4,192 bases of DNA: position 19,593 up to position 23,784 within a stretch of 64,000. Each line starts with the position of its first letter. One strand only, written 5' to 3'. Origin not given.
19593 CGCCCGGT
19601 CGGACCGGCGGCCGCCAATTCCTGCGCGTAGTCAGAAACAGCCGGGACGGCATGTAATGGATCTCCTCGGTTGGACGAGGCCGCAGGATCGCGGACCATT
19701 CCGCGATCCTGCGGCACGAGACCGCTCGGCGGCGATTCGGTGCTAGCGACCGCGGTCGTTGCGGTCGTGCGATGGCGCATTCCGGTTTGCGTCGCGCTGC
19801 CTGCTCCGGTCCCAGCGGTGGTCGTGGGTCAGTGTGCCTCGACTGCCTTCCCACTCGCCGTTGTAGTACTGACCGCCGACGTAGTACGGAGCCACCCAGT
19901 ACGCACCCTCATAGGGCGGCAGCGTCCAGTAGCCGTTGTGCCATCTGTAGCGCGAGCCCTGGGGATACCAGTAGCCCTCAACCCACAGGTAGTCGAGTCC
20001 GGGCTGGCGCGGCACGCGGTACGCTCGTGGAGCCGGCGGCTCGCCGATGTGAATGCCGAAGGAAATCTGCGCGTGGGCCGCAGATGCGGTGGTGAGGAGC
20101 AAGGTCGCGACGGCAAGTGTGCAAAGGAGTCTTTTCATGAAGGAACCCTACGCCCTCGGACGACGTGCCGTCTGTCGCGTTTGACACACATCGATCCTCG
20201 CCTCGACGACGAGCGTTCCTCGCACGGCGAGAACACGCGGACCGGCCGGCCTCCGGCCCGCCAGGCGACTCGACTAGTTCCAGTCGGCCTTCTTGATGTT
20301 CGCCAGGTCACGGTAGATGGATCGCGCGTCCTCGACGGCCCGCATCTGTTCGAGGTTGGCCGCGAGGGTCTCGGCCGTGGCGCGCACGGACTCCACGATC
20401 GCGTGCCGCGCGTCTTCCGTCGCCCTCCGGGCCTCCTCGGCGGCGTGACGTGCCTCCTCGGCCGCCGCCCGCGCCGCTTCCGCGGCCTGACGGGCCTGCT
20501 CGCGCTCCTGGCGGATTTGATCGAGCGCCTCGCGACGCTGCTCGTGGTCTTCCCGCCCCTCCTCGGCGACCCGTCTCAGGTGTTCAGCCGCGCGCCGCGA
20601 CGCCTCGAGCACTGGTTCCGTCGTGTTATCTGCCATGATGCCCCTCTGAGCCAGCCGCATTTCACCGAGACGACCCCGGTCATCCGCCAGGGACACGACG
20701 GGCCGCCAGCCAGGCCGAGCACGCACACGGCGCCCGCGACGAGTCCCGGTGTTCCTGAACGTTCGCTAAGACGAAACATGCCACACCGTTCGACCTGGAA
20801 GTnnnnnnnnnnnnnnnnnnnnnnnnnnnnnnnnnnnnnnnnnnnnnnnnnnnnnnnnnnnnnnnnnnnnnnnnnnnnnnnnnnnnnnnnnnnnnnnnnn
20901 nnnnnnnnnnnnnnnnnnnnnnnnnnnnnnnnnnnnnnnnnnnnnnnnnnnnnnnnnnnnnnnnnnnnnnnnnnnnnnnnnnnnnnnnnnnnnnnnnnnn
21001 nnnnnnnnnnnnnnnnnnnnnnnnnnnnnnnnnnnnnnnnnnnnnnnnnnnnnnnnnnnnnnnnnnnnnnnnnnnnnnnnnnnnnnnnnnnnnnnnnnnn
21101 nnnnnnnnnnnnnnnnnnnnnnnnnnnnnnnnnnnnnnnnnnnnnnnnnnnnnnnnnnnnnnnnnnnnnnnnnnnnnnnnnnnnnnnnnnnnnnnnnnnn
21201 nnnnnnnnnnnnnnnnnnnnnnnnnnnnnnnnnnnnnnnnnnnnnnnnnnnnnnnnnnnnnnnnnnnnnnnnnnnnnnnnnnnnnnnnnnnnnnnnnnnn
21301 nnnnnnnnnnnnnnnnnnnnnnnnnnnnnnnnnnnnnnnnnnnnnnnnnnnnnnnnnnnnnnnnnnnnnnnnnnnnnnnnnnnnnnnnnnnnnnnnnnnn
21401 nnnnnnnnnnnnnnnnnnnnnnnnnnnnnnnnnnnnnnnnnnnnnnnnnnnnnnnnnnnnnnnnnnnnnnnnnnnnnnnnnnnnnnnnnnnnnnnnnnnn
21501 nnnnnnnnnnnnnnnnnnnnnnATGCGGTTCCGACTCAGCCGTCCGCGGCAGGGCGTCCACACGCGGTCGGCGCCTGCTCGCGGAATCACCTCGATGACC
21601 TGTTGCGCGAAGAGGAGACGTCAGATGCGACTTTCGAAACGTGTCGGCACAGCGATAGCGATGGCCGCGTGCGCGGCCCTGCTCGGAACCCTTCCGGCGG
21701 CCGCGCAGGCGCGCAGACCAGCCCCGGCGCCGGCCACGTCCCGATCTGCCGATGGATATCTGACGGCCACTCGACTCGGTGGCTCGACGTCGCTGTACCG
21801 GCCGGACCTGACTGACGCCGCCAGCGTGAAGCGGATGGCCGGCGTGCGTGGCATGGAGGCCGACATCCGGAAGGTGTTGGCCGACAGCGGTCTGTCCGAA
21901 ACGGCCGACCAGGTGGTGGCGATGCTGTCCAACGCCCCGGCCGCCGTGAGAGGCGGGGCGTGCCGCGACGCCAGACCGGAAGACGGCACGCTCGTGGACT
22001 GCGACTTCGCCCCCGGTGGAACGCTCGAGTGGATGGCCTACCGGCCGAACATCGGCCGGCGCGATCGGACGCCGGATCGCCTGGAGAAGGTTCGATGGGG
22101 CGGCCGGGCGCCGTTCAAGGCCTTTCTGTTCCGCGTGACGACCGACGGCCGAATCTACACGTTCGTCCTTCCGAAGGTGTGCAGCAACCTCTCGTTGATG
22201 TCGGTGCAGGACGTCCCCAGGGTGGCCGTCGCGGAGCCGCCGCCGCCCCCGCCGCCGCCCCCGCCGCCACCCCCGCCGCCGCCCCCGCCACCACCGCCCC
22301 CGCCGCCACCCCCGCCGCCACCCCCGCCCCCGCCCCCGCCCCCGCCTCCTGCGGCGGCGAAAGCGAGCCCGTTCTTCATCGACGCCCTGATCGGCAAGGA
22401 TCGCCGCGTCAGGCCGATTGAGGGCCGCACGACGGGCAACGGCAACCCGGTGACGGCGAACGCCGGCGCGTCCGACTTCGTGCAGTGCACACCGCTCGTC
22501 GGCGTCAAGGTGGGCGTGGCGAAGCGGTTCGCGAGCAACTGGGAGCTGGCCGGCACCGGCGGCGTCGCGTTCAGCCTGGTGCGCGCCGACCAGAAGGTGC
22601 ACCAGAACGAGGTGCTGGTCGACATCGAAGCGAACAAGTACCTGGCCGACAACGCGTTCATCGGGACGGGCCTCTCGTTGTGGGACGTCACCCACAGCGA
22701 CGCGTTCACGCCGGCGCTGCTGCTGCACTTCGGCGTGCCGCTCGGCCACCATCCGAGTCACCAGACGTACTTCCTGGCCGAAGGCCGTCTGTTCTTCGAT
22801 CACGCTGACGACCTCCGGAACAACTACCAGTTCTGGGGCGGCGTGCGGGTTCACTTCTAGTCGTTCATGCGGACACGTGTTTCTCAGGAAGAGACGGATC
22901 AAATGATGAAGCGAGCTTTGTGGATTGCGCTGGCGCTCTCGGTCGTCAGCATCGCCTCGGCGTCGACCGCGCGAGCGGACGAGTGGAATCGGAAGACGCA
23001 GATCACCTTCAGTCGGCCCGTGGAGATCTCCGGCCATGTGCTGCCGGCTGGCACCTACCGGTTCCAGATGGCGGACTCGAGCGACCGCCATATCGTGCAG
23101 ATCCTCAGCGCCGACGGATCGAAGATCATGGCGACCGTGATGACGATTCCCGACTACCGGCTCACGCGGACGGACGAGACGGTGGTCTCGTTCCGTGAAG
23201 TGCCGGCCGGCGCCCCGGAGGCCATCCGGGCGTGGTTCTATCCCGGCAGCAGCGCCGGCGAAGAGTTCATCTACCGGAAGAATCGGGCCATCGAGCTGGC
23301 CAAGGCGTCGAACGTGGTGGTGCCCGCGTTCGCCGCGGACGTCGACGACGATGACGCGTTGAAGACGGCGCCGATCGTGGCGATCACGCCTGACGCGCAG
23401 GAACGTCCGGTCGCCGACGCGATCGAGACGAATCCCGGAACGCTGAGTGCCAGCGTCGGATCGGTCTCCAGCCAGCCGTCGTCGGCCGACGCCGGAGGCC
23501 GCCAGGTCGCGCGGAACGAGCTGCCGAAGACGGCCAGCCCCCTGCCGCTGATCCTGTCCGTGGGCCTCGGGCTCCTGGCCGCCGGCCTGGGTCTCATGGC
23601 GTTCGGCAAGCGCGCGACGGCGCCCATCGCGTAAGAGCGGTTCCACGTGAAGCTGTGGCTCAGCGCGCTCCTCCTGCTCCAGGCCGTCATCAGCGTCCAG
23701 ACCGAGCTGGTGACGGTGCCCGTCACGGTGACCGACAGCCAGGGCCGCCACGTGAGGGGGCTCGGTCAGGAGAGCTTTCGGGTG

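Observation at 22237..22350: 38 consecutive proline codons forming a G4/i-motif-prone tract inside the OM-barrel gene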

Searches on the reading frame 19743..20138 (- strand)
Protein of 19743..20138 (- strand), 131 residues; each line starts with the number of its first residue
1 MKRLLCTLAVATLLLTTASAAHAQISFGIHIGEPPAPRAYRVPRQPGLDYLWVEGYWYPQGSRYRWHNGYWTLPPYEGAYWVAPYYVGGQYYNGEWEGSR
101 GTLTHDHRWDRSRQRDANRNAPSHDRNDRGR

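Call 15: search_protein_families(library=pfam, proteins=[window:19743-20138:-], max_evalue=0.01)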
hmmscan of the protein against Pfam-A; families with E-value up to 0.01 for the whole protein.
window:19743-20138:- (131 aa): 1 family
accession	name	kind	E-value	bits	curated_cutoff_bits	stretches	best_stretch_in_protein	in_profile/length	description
PF12779.12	WXXGXW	-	4.8e-05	23.8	18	1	48-71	2-25/26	WXXGXW repeat (2 copies)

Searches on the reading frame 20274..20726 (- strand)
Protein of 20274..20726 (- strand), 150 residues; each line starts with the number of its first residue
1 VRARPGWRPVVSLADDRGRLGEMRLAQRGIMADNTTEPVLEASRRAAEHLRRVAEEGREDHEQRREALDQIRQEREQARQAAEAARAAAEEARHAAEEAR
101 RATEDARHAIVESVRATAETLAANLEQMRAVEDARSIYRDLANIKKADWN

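Call 15: search_protein_families(library=pfam, proteins=[window:20274-20726:-], max_evalue=0.01)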
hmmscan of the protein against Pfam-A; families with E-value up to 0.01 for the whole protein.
window:20274-20726:- (150 aa): 1 family
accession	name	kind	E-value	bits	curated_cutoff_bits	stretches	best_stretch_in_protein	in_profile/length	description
PF06009.19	Laminin_II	-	0.0086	16.5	33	0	53-146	4-97/138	Laminin Domain II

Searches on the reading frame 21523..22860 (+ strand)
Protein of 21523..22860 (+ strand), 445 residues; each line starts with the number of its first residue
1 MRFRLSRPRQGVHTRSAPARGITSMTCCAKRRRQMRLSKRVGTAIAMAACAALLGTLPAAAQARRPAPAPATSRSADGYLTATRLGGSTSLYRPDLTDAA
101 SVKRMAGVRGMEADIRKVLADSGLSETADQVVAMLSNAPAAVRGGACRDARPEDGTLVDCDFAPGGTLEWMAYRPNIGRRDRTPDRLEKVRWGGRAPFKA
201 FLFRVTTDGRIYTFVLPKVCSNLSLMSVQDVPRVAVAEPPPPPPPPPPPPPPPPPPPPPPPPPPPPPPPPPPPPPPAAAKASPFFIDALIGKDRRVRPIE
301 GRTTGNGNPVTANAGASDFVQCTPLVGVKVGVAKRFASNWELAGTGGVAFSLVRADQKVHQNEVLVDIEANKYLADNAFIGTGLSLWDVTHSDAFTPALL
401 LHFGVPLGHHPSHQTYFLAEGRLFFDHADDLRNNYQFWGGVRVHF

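Call 4: search_protein_families(library=pfam, proteins=[window:21523-22860:+], max_evalue=1)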
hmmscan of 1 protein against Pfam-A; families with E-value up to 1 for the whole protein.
window:21523-22860:+ (445 aa): 0 families
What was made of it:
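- On 8-stranded OmpA/OmpX/NspA-like outer-membrane beta-barrel (structural class): No Pfam family matches the window protein at E <= 1 (call 4).
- On OmpM/SLH outer-membrane tethers: No Pfam hit (call 4).
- Closest known: OmpA-type 8-stranded outer-membrane barrels with a proline-rich hinge. Different: The soluble domain is not an OmpA_C peptidoglycan-binding domain, as there is no Pfam hit (call 4).
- Closest known: OmpM / SlpA-type tethers. Different: No SLH domain (call 4).
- There is no Pfam Autotransporter match for the window protein (call 4).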

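Call 6: search_protein_families(library=ncbifam, proteins=[window:21523-22860:+], max_evalue=1)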
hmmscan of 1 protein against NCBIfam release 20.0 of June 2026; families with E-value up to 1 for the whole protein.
window:21523-22860:+ (445 aa): 1 family
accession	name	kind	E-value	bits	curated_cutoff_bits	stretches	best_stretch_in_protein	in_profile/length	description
NF040983.1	BimA_second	exception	1.4e-05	24.2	600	1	239-280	89-130/381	trimeric autotransporter actin-nucleating factor BimA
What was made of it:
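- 21730..22224 (+): N-terminal alpha/beta domain (residues 36-200), uncharacterised, inferred to be periplasmic. Invariant Cys113, Cys126, Cys186; conserved motifs WMAYRP and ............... No Pfam or NCBIfam match (calls 4, 6).
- On OmpA family (peptidoglycan-binding): No Pfam or NCBIfam hit (calls 4, 6).
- A weak NCBIfam hit to the BimA trimeric autotransporter covers only the proline run (call 6).
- Tried and rejected: Pfam and NCBIfam on the whole protein gave nothing except a compositional BimA hit on the proline run (calls 4, 6).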

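Call 17: find_related_loci(query=A1, collection=genome_contigs, flank=6000)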
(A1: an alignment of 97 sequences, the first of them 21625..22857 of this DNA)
Query A1 (411 aa) in genome_contigs; peptide patterns used: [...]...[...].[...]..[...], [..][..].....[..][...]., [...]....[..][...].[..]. (x = any residue, [..] = any of these).
139 stretches matched a pattern; 117 encode a relative of the query (tblastn E <= 1e-3); the best 80 are kept; 79 distinct loci.
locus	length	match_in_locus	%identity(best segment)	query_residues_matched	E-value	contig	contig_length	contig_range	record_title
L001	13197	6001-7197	64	1-411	7e-142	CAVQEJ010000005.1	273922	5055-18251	MAG: uncultured Acidobacteriota bacterium isolate MFD02416.bin.2.81 genome assembly, contig: contig_29976, whole genome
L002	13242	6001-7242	60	1-411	1e-137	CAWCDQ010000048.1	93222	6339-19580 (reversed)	MAG: uncultured Acidobacteriota bacterium isolate MFD03975.bin.2.34 genome assembly, contig: contig_99184, whole genome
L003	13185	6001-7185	59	15-411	1e-137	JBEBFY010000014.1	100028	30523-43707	MAG: Vicinamibacterales bacterium isolate ASF_8 NODE_64_length_100028_cov_22.576169, whole genome shotgun sequence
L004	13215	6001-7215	58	2-411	1e-136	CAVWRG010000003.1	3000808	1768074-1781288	MAG: uncultured Acidobacteriota bacterium isolate MFD04967.bin.1.58 genome assembly, contig: contig_7043, whole genome s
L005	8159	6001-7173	57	8-411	5e-125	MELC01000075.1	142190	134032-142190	MAG: Acidobacteria bacterium RIFCSPLOWO2_12_FULL_66_21 rifcsplowo2_12_scaffold_597, whole genome shotgun sequence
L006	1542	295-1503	54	3-411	5e-121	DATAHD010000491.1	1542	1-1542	MAG TPA_asm: Rhizomicrobium sp. isolate SMAG_U6846 k141_2792865, whole genome shotgun sequence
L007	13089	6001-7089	56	50-411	3e-108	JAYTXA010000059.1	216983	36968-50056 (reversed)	MAG: Acidobacteriota bacterium isolate GFS_5862 GFS_5862_58, whole genome shotgun sequence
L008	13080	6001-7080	55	42-411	6e-107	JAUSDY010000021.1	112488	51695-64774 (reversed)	MAG: Acidobacteriota bacterium isolate E14_maxbin.140_sub E14_k141_479773, whole genome shotgun sequence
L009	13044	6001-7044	55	50-411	4e-106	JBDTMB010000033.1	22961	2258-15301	MAG: Vicinamibacterales bacterium isolate cluster3_bin.116 NODE_7468_length_22961_cov_6.080416, whole genome shotgun seq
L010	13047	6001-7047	59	46-411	3e-104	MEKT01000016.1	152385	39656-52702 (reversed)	MAG: Acidobacteria bacterium RIFCSPLOWO2_02_FULL_65_29 rifcsplowo2_02_scaffold_1175, whole genome shotgun sequence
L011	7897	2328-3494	54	11-411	6e-99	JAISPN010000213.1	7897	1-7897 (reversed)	MAG: Acidobacteriaceae bacterium isolate Jx357_bin24 k119_76396, whole genome shotgun sequence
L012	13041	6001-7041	48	50-411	7e-96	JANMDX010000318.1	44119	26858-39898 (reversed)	MAG: Acidobacteriota bacterium isolate OTE_75_metabat_1 OTE_75_k141_98356, whole genome shotgun sequence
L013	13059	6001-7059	52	49-411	3e-95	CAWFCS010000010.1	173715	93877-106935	MAG: uncultured Acidobacteriota bacterium isolate MFD04651.bin.2.30 genome assembly, contig: contig_15740, whole genome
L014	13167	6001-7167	44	6-411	7e-93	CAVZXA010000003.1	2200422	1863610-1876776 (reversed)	MAG: uncultured Acidobacteriota bacterium isolate MFD04651.bin.2.95 genome assembly, contig: contig_1647, whole genome s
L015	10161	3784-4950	45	6-411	2e-92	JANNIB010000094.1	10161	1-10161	MAG: Acidobacteriota bacterium isolate SOY_6_C_metabat_167_sub SOY_6_C_k141_625400, whole genome shotgun sequence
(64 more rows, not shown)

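Call 18: predict_structure(alignment_id=A1)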
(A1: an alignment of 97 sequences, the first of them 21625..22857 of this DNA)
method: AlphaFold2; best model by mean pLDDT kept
length: 411 residues; sequences in the alignment: 97
mean_pLDDT: 87.5   pTM: 0.50
mean pLDDT of the five models: 87.5, 86.8, 86.1, 85.6, 85.2
residues with pLDDT >= 90: 293; 70-90: 59; 50-70: 42; < 50: 17
segments of 3 or more residues with pLDDT < 50: 20-34
pLDDT, mean of each block of 10 residues (from residue 1): 52 54 40 54 92 91 97 97 98 98 95 96 97 97 93 96 98 97 97 92 72 71 71 79 70 96 91 93 93 97 95 96 92 97 95 82 95 88 97 91 96 88
secondary structure, 60 per line:
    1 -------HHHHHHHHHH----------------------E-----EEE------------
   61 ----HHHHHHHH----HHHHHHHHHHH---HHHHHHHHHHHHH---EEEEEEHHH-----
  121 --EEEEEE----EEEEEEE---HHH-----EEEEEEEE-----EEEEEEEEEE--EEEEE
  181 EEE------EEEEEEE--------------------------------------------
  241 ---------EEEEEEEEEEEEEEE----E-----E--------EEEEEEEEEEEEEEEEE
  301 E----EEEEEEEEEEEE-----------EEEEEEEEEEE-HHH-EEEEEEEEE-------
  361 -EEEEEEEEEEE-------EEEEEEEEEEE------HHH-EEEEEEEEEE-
elements in order: H8-17 E46-48 H65-72 H77-87 H91-103 E107-112 E123-128 E133-139 E151-158 E164-173 E176-183 E190-196 E250-264 E284-301 E306-317 E329-339 E345-353 E362-372 E380-390 E401-410
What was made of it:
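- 21625..22860 (+): Gene for a 411-aa secreted outer-membrane protein: signal peptide, N-domain, spacer, barrel. An in-frame ATG at 21523 lies upstream but is probably not the start. AlphaFold2 mean pLDDT 87.5 (call 18).
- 21625..21711 (+): Signal-peptide-like N-terminus (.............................), apparent signal peptidase I site after AQA. AlphaFold2 gives pLDDT of about 54 or below for residues 1-40 (call 18).
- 22198..22371 (+): Whole spacer between the conserved anchors CxNLSL and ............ (residues 192-249, 58 aa). AlphaFold2 pLDDT about 70-79 with no regular secondary structure (call 18).
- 22372..22857 (+): C-terminal 8-stranded outer-membrane beta-barrel (residues 250-411), ending ............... 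DSSP on the model gives 8 strands with alternating long loops and short turns (call 18).
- On 8-stranded OmpA/OmpX/NspA-like outer-membrane beta-barrel (structural class): Loops are 8-19 residues and turns 4-7 residues. pLDDT is mostly above 90 (call 18).
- On Classical (type Va) autotransporter: The model has 8 strands (call 18).
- The C-domain has 8 strands, with long loops alternating with 4-7-residue turns (call 18).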

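Call 21: fold_search(model_id=the predicted structure, library=pdb)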
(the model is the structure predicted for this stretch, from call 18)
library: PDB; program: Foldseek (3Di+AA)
matches with E <= 10: 680; with E <= 0.001: 1
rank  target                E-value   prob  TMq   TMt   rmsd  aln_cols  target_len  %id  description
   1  9fzc_A                6.8e-04  1.00  0.23  0.46   8.3       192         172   14  Structure of OmpA-short in complex with nanobody Nb01 (released 2024-07-17)
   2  1bxw                  1.0e-03  1.00  0.26  0.51   7.5       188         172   12  OUTER MEMBRANE PROTEIN A (OMPA) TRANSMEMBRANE DOMAIN (released 1998-10-14)
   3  1p4t                  1.2e-03  1.00  0.26  0.58   5.7       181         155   15  Crystal structure of Neisserial surface protein A (NspA) (released 2003-07-22)
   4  2x27                  2.5e-03  0.99  0.20  0.35  11.3       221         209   12  Crystal structure of the outer membrane protein OprG from Pseudomonas aeruginosa (released 2010-12-15)
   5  1k24                  3.5e-03  0.94  0.19  0.26  13.1       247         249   10  Crystal Structure of the OpcA Outer Membrane Adhesin/Invasin from Neisseria meningitidis (released 2002-03-27)
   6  4rlc                  3.6e-03  1.00  0.23  0.60   6.1       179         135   13  Crystal structure of the N-terminal beta-barrel domain of Pseudomonas aeruginosa OprF (released 2015-04-22)
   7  8xua_A                3.6e-03  0.99  0.19  0.32  12.3       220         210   12  Oligogalacturonate-specific porin from Vibrio harveyi (VhGalP) (released 2024-12-25)
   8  3qq2_B                4.0e-03  0.82  0.19  0.28  19.9       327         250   12  Crystal Structure of the Beta Domain of the Bordetella Autotransporter Brka (released 2011-04-13)
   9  6ehc_A                5.0e-03  0.38  0.14  0.18  23.8       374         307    6  OmpUdeltaN (N-terminus deletion mutant of OmpU), outer membrane protein of Vibrio cholerae (released 2018-04-25)
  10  9a2m_MODEL_1_A        5.5e-03  1.00  0.25  0.29   8.0       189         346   12  Model of E. coli OmpA by in-cell photo-crosslinking MS and deep learning (released 2023-02-24)
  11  1qjp                  5.8e-03  1.00  0.24  0.60   5.2       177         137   13  HIGH RESOLUTION STRUCTURE OF THE OUTER MEMBRANE PROTEIN A (OMPA) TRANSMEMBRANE DOMAIN (released 2000-06-30)
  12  3qq2_A                6.1e-03  0.80  0.18  0.27  20.6       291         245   11  Crystal Structure of the Beta Domain of the Bordetella Autotransporter Brka (released 2011-04-13)
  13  2ge4_MODEL_1_A        6.5e-03  1.00  0.24  0.48   7.8       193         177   14  High-resolution solution structure of outer membrane protein A transmembrane domain (released 2006-04-11)
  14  3qq2_C                6.5e-03  0.75  0.18  0.27  19.9       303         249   12  Crystal Structure of the Beta Domain of the Bordetella Autotransporter Brka (released 2011-04-13)
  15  9fzd_A                8.4e-03  1.00  0.24  0.48   8.2       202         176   13  Structure of OmpA-long in complex with nanobody Nb39 (released 2024-07-17)
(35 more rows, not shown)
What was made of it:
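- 22372..22857 (+): Foldseek against PDB hits OmpA transmembrane domain, NspA, OprF barrel, OmpX, Ail and OmpW (E 7e-4 to 3e-2, probability 0.93-1.0 for these hits) (call 21).
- On 8-stranded OmpA/OmpX/NspA-like outer-membrane beta-barrel (structural class): Probability 0.99-1.0 and target TM-score 0.46-0.60 for these five hits (call 21).
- On Classical (type Va) autotransporter: Autotransporter barrels align poorly (BrkA target TM-score 0.27-0.28; call 21).
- Closest known: OmpA-type 8-stranded outer-membrane barrels with a proline-rich hinge. Same: An 8-stranded barrel anchor, with Foldseek hits to the OmpA and OprF barrels (call 21).
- The C-domain matches the OmpA transmembrane domain, NspA, OprF, OmpX and Ail (call 21). 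The barrel has 8 strands and matches OmpA, NspA and OmpX better than the 12-stranded autotransporter barrels (TM-score on the target about 0.5-0.6 against 0.27) (call 21).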

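Call 35: find_related_loci(query=A1, collection=metagenome_contigs, flank=3000)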
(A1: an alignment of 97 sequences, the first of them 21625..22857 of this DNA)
Query A1 (411 aa) in metagenome_contigs; peptide patterns used: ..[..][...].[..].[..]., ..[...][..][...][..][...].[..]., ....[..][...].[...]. (x = any residue, [..] = any of these).
565 stretches matched a pattern; 333 encode a relative of the query (tblastn E <= 1e-3); the best 80 are kept; 80 distinct loci.
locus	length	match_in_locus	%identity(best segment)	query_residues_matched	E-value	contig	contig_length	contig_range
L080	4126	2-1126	73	40-411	1e-158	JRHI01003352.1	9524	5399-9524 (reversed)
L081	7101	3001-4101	72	45-411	2e-154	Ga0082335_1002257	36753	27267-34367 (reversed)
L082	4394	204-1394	63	1-411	3e-155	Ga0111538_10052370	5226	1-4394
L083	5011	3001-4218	65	1-411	1e-153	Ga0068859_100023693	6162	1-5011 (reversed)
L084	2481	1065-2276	64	1-411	2e-159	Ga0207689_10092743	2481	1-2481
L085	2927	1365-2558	66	1-411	2e-157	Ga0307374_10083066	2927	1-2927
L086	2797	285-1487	63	1-411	1e-156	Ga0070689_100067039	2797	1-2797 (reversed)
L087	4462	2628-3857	63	5-411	5e-151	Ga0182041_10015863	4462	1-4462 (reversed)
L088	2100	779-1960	63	9-411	2e-155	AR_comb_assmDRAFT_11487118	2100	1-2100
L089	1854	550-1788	62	1-411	9e-155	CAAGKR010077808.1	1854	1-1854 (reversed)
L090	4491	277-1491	65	5-411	5e-143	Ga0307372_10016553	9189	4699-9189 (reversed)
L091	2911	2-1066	69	55-411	7e-148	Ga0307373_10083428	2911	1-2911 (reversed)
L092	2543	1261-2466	63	1-411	6e-147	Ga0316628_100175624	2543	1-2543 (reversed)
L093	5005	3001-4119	66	41-411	6e-138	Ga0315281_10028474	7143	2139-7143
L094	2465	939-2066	65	33-411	3e-145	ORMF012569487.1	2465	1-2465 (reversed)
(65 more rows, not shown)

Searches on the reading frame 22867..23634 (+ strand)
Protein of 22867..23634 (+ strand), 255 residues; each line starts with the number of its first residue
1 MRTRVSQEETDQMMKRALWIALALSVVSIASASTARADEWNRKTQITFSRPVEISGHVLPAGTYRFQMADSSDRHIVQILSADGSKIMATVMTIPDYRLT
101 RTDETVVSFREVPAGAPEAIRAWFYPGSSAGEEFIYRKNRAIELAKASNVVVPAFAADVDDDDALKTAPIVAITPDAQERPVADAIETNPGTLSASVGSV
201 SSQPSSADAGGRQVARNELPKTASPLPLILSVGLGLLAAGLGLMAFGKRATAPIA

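Call 15: search_protein_families(library=pfam, proteins=[window:22867-23634:+], max_evalue=0.01)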
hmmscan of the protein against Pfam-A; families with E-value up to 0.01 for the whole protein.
window:22867-23634:+ (255 aa): 1 family
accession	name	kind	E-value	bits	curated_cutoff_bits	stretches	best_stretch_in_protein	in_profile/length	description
PF11138.13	DUF2911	-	0.00047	20.4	27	1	41-77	45-81/145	Protein of unknown function (DUF2911)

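Call 62: search_protein_families(library=ncbifam, proteins=[window:22867-23634:+], max_evalue=0.001)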
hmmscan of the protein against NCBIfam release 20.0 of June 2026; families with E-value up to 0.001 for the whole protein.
window:22867-23634:+ (255 aa): 0 families
